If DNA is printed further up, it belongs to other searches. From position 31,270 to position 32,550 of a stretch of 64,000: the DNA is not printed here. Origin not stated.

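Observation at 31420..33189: Cas4-like Fe-S nuclease split by a four-helix membrane insertion, in tandem with a TPD (C15orf41/CDIN1-like) nuclease, with no CRISPR context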

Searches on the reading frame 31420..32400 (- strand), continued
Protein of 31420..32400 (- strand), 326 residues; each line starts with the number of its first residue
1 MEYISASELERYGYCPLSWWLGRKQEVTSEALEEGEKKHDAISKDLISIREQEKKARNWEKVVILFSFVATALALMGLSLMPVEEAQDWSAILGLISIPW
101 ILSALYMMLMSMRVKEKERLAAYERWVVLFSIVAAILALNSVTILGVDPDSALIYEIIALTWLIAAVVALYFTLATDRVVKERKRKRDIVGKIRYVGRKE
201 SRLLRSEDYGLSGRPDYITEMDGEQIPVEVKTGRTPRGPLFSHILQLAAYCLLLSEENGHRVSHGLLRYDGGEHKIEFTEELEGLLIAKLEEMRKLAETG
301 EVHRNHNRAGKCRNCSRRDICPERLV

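Call 45: search_protein_families(library=padloc, alignment_id=A3, max_evalue=0.00001)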
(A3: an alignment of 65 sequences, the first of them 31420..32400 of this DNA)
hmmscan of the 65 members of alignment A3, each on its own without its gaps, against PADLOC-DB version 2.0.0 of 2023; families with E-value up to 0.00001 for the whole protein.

A. member 1, window:31420-32400:- (326 aa): 15 families
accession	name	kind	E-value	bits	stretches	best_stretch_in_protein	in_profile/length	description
PDLC00943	Cas4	-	2.7e-27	93.9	1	178-322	36-179/180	CRISPR-associated protein Cas4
PDLC00944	Cas4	-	8.5e-26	89.2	1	184-322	40-177/177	Cas4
PDLC01250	Cas4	-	8.3e-25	86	1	180-322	37-168/168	"CAS-I,CAS-II,CAS-III,CAS-IV,CAS-V,CAS-VI; acquisition_associated"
PDLC02034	Cas4d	-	4.3e-22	76.7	1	202-321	63-180/192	-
PDLC01447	Cas4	-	6.4e-22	76.7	1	180-323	40-159/161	"CAS-I,CAS-II,CAS-III,CAS-IV,CAS-V,CAS-VI; acquisition_associated"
PDLC01773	Cas4c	-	9.1e-17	59.2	1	203-322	78-194/229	-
PDLC02035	Cas4d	-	1.1e-15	55.7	1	200-321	54-174/196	-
PDLC01611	Cas4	-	3.5e-15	54.7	1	191-321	33-156/158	"CAS-I,CAS-II,CAS-III,CAS-IV,CAS-V,CAS-VI; acquisition_associated"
PDLC02067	Cas1b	-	7.5e-13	46.1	1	175-321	24-174/533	-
PDLC01747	Cas1g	-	1.4e-12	45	1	188-321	48-176/523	-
PDLC02083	Cas4_II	-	1.4e-11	43.2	1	192-324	56-186/186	-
PDLC00060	DruK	-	1.8e-08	32.1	1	202-321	134-259/347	PD-(D/E)XK nuclease superfamily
PDLC00059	DruK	-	1.1e-07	29.4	1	202-321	117-234/326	PD-(D/E)XK nuclease superfamily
PDLC02085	Cas4a2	-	1.9e-07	29.6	1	187-322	41-162/166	-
PDLC01774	Cas4c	-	6.8e-06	24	0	188-321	50-190/213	-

B. families by the number of members that match (of 65 scanned): 34 families (the first 25 are shown)
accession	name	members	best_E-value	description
PDLC04135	mad3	1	2.1e-34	mads_3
PDLC03707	HEase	1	2.1e-34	homing endonuclease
PDLC00943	Cas4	1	2.7e-27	CRISPR-associated protein Cas4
PDLC00944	Cas4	1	8.5e-26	Cas4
PDLC02905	pVip-kinase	1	1.2e-25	Viperin-kinase fusion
PDLC01250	Cas4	1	8.3e-25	"CAS-I,CAS-II,CAS-III,CAS-IV,CAS-V,CAS-VI; acquisition_associated"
PDLC02034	Cas4d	1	4.3e-22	-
PDLC01447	Cas4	1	6.4e-22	"CAS-I,CAS-II,CAS-III,CAS-IV,CAS-V,CAS-VI; acquisition_associated"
PDLC01773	Cas4c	1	9.1e-17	-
PDLC02035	Cas4d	1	1.1e-15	-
PDLC01611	Cas4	1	3.5e-15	"CAS-I,CAS-II,CAS-III,CAS-IV,CAS-V,CAS-VI; acquisition_associated"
PDLC02980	AriA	1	3.5e-15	-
PDLC04140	mad8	1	3.5e-14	mads_8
PDLC02067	Cas1b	1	7.5e-13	-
PDLC01747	Cas1g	1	1.4e-12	-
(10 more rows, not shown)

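Call 56: list_cluster_members(proteins=[P0198, P0209, P0223, P0232, P0255, P0127, P0181, P0145, P0150, P0247])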
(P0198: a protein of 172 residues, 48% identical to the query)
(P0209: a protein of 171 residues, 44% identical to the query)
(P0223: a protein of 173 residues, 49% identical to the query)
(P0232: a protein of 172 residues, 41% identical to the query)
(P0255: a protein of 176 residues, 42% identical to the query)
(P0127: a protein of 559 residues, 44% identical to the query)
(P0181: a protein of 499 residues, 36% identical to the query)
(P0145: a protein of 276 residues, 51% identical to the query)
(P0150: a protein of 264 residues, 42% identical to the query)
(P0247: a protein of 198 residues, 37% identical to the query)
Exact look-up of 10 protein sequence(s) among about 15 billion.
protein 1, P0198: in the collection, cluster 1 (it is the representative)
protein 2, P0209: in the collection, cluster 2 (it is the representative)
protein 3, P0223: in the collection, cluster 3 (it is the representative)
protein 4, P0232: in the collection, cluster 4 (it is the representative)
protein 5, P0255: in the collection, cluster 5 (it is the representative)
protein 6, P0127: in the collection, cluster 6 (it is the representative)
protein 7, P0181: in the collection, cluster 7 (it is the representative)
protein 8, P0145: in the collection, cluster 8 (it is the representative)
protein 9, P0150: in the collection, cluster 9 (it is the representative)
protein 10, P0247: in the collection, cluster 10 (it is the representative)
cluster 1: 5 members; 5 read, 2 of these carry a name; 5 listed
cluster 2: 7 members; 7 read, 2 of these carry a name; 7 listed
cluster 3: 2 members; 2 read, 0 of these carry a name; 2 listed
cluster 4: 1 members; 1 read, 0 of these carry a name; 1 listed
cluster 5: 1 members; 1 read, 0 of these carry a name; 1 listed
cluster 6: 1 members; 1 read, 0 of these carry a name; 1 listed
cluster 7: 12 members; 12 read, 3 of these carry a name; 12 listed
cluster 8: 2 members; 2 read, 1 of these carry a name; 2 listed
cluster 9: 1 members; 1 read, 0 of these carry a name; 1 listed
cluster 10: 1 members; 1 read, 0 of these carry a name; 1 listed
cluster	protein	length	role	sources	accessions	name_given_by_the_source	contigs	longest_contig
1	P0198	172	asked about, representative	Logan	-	-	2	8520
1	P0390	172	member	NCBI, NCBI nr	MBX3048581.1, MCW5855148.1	MAG: CRISPR-associated protein Cas4 [Anaerolineales bacterium] | CRISPR-associated protein Cas4 [Anaerolineales bacterium]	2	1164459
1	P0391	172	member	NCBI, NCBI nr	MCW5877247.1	MAG: CRISPR-associated protein Cas4 [Anaerolineales bacterium] | CRISPR-associated protein Cas4 [Anaerolineales bacterium]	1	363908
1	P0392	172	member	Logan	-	-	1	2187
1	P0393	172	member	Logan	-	-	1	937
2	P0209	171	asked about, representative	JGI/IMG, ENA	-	CRISPR-associated exonuclease Cas4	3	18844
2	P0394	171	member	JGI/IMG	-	CRISPR-associated exonuclease Cas4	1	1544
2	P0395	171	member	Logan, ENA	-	-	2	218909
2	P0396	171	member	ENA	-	-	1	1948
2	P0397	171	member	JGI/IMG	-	-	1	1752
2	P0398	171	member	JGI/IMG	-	-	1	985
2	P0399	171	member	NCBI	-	-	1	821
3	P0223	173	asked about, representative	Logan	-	-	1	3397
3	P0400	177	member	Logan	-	-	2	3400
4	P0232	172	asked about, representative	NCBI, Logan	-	-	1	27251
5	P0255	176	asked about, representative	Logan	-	-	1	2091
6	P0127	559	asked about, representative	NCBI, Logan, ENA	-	-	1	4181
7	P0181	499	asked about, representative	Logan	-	-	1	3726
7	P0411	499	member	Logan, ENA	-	-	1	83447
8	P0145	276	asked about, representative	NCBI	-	-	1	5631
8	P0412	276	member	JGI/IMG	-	CRISPR-associated exonuclease Cas4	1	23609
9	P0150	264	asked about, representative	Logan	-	-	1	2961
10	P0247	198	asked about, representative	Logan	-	-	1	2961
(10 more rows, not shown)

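Call 57: find_related_loci(query=A2, collection=viral_contigs, flank=6000)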
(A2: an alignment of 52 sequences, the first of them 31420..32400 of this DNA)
Query A2 (326 aa) in viral_contigs; peptide patterns used: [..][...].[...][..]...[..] (x = any residue, [..] = any of these).
113 stretches matched a pattern, but none encodes a relative of the query by tblastn (E <= 1e-3).

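Call 73: find_encoding_contigs(protein=P0411, flank=6000, max_places=2)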
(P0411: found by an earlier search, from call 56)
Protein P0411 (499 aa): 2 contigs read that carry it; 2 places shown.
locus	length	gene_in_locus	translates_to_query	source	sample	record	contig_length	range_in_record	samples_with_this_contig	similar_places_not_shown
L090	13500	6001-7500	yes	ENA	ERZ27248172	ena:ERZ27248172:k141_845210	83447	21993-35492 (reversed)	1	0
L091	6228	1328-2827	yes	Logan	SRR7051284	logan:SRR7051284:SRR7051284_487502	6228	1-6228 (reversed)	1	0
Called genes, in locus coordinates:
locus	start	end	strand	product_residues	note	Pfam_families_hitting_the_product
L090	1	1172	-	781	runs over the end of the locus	PF00082:Peptidase_S8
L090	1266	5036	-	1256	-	PF02369:Big_1 (faint), PF11974:bMG3 (faint), PF17210:SdrD_B (faint), PF20598:DUF6795 (faint), PF13715:CarbopepD_reg_2 (faint), PF13620:CarboxypepD_reg (weak), PF13205:Big_5 (weak)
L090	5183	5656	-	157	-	-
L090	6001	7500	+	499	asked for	PF12705:PDDEXK_1 (weak), PF01930:Cas_Cas4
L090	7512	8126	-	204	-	PF00827:Ribosomal_L15e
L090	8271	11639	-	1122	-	PF05048:NosD, PF13229:Beta_helix, PF05048:NosD, PF13229:Beta_helix, PF17957:Big_7 (weak), PF15976:CooC_C (weak), PF13620:CarboxypepD_reg, PF13715:CarbopepD_reg_2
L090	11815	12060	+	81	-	PF01037:AsnC_trans_reg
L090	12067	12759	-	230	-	PF00535:Glycos_transf_2, PF13641:Glyco_tranf_2_3 (weak)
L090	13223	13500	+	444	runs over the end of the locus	PF12797:Fer4_2 (faint), PF12837:Fer4_6 (faint), PF13187:Fer4_9 (faint), PF12801:Fer4_5, PF12801:Fer4_5 (weak), PF13237:Fer4_10, PF14697:Fer4_21 (weak), PF00037:Fer4 (weak), +1 more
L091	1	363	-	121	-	?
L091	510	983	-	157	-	-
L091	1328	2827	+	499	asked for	PF12705:PDDEXK_1 (weak), PF01930:Cas_Cas4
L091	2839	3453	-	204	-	PF00827:Ribosomal_L15e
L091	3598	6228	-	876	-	?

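Call 74: find_encoding_contigs(protein=P0412, flank=6000, max_places=2)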
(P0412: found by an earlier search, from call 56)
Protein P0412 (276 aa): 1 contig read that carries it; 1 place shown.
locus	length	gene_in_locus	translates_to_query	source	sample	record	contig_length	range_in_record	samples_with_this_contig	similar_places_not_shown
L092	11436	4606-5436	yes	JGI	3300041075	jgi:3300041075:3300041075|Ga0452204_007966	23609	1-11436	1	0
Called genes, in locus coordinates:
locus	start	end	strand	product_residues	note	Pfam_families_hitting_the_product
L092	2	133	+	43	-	?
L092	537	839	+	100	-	-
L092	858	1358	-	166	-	PF05763:DUF835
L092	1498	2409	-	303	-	PF02775:TPP_enzyme_C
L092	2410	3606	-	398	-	PF01855:POR_N, PF02780:Transketolase_C (weak), PF17147:PFOR_II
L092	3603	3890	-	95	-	PF00037:Fer4, PF13237:Fer4_10, PF14697:Fer4_21, PF12838:Fer4_7, PF13187:Fer4_9, PF25160:LdpA_Fe-S-bd (weak), PF00037:Fer4, PF12837:Fer4_6 (weak), +2 more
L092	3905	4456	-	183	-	PF01558:POR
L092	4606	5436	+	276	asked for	PF12705:PDDEXK_1, PF01930:Cas_Cas4 (weak)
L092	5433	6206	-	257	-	PF00205:TPP_enzyme_M (faint), PF02146:SIR2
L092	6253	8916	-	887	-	-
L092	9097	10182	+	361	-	PF00753:Lactamase_B, PF00581:Rhodanese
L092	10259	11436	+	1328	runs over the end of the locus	PF00251:Glyco_hydro_32N (weak), PF19077:Big_13 (faint)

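Call 75: find_encoding_contigs(protein=P0150, flank=3000, max_places=2)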
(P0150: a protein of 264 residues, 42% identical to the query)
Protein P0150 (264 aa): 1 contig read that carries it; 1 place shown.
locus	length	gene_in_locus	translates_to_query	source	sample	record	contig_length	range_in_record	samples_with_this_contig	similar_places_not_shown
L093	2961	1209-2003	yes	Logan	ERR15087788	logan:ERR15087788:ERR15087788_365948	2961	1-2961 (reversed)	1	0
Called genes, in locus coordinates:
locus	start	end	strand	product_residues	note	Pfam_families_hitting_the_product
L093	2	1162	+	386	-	?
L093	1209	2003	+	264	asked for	PF12705:PDDEXK_1, PF01930:Cas_Cas4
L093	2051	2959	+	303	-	?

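Call 76: search_protein_families(library=pfam, proteins=[L073:9091-9897:+, L081:7414-10020:+, L093:2-1162:+, L093:2051-2959:+, L079:2715-3734:+, L079:1982-2737:+, L034:3437-4906:+], max_evalue=0.001)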
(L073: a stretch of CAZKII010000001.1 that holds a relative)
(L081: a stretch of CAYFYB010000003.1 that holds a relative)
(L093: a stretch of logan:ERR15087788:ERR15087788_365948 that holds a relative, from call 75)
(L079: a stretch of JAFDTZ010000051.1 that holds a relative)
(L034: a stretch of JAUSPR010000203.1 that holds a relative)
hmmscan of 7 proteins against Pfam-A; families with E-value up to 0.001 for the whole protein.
L073:9091-9897:+ (268 aa): 1 family
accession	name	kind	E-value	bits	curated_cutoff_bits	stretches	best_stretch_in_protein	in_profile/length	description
PF00149.33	Metallophos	-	2.6e-06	28.4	21.5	1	27-145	4-116/191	Calcineurin-like phosphoesterase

L081:7414-10020:+ (868 aa): 5 families
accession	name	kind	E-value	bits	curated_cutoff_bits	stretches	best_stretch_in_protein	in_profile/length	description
PF13091.12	PLDc_2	-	3.9e-42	143.6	27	2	386-525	1-132/132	PLD-like domain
PF00932.25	LTD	-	3.3e-28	98.7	34.3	2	194-310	5-108/109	Lamin Tail Domain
PF00614.28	PLDc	-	1.1e-09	38.3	21.9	1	469-491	4-26/28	Phospholipase D Active site motif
PF00801.26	PKD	-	2.4e-06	27.9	23.5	1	735-804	7-75/80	PKD domain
PF18911.6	PKD_4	-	0.00011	22.6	27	1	728-805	3-80/85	PKD domain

L093:2-1162:+ (386 aa): 3 families
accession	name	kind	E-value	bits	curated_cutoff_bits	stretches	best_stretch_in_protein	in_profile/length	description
PF01256.23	Carb_kinase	-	1e-52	179.5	27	1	135-380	1-242/242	NAD(P)H-hydrate dehydratase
PF03853.21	YjeF_N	-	5.7e-13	49.6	24.9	1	16-89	90-169/169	YjeF-related protein N-terminus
PF02110.20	HK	-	0.00098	19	27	0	283-361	143-222/247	Hydroxyethylthiazole kinase family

L093:2051-2959:+ (303 aa): 3 families
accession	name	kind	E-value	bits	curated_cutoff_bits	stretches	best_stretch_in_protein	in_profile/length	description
PF00867.23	XPG_I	-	9.5e-25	87.3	24.9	1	143-236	1-89/89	XPG I-region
PF00752.23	XPG_N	-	1.2e-18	67.8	22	1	13-101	18-101/101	XPG N-terminal domain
PF01367.25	5_3_exonuc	-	4.7e-08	33.9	40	1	222-270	2-51/97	5'-3' exonuclease, C-terminal SAM fold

L079:2715-3734:+ (339 aa): 1 family
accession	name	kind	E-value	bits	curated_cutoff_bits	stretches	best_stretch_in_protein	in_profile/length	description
PF01008.23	IF-2B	-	9.6e-78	261.7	22.4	1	63-332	2-280/280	Initiation factor 2 subunit family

L079:1982-2737:+ (251 aa): 2 families
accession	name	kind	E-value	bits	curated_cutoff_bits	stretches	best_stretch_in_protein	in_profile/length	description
PF01989.23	AcnX_swivel_put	-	5.1e-29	100.4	27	1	24-98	1-80/80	Aconitase X swivel domain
PF00293.34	NUDIX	-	5.9e-08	33.2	21.1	1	131-241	5-125/134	NUDIX domain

L034:3437-4906:+ (489 aa): 1 family
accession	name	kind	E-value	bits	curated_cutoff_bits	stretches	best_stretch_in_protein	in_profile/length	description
PF08271.17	Zn_Ribbon_TF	-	1.5e-05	24.8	29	1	446-483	1-40/43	TFIIB zinc-binding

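Call 84: fold_search(model_id=the predicted structure, library=viral)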
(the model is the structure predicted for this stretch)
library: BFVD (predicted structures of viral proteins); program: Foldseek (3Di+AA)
matches with E <= 10: 626; with E <= 0.001: 38
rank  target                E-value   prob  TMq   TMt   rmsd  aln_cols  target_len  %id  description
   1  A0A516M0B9            2.0e-06  1.00  0.44  0.49  16.4       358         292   13  (no name in the UniProt tables at hand)
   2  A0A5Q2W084            3.5e-06  1.00  0.48  0.60  15.0       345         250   15  (no name in the UniProt tables at hand)
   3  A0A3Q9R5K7            4.8e-06  1.00  0.39  0.48  19.8       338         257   12  (no name in the UniProt tables at hand)
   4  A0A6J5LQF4            8.9e-06  1.00  0.29  0.32  20.2       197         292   20  COG1468 CRISPR-associated protein Cas4 (RecB family exonuclease) [uncultured Caudovirales phage]
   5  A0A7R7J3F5            1.0e-05  1.00  0.43  0.52  19.1       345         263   12  (no name in the UniProt tables at hand)
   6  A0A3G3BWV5            3.4e-05  1.00  0.39  0.38  21.0       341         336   12  (no name in the UniProt tables at hand)
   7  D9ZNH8                3.9e-05  1.00  0.30  0.37   7.5       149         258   21  (no name in the UniProt tables at hand)
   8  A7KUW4                3.9e-05  1.00  0.41  0.48  20.4       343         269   11  (no name in the UniProt tables at hand)
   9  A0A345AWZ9            4.1e-05  1.00  0.29  0.36   3.5       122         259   16  (no name in the UniProt tables at hand)
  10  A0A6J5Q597            4.1e-05  1.00  0.33  0.44  11.2       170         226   14  Cas4, CRISPR-associated protein Cas4 [uncultured Caudovirales phage]
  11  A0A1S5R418            4.4e-05  1.00  0.31  0.39   6.8       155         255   21  Uncharacterized protein [Pseudomonas phage pf16]
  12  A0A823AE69            6.6e-05  1.00  0.30  0.33   4.9       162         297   19  (no name in the UniProt tables at hand)
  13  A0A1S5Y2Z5            9.9e-05  1.00  0.29  0.42   7.4       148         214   18  5' to 3' Cas4-like exonuclease [uncultured archaeal virus]
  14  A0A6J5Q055            9.9e-05  1.00  0.30  0.36  11.5       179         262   15  PD-(D/E)XK nuclease superfamily [uncultured Caudovirales phage]
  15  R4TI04                1.1e-04  1.00  0.42  0.50  19.3       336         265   11  PD-(D/E)XK nuclease [Haloarcula californiae tailed virus 1]
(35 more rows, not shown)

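Call 85: search_dna_similar(query=window:31420-32400:-, collection=plasmids, mode=protein, max_rows=10)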
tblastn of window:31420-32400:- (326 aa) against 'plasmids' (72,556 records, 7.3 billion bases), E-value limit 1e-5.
Records with a match: 8; places in all: 8; records where one place covers at least 80% of the query: 0.
Best place of each record, by identity: <60% 8.
By first word of the organism name: Bacillus 3; Pseudanabaena 2; Paludisphaera 1; Kovacikia 1; Leptolyngbya 1.
By predicted mobility (MOB-suite, as given by PLSDB): non-mobilizable 8.
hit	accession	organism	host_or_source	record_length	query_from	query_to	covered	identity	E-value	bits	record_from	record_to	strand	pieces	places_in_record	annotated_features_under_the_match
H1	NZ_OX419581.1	Bacillus subtilis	garden soil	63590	191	326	42%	33.6%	4e-8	62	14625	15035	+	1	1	Dna2/Cas4 domain-containing protein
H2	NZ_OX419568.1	Bacillus subtilis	garden soil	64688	191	321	40%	34.1%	3e-7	59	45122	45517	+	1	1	Dna2/Cas4 domain-containing protein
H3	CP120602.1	Bacillus subtilis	cell culture,cornstarch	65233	191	321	40%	34.1%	4e-7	59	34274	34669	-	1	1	Dna2/Cas4 domain-containing protein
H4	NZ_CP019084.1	Paludisphaera borealis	-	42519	204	321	36%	35.0%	2e-8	63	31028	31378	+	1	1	PD-(D/E)XK nuclease family protein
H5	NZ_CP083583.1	Kovacikia minuta CCNUW1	cell culture,fresh water lake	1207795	204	321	36%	35.0%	5e-7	59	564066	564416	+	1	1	record has no annotation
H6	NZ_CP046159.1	Leptolyngbya sp. BL0902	cell culture,open pond on an algae farm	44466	204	316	35%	34.8%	4e-8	62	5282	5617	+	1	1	cas4: CRISPR-associated protein Cas4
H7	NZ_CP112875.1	Pseudanabaena galeata CCNP1313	-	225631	204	321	36%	32.3%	4e-6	56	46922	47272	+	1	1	cas4: CRISPR-associated protein Cas4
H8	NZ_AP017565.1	Pseudanabaena sp. ABRG5-3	-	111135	204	316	35%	31.1%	3e-6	56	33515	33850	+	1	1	cas4: CRISPR-associated protein Cas4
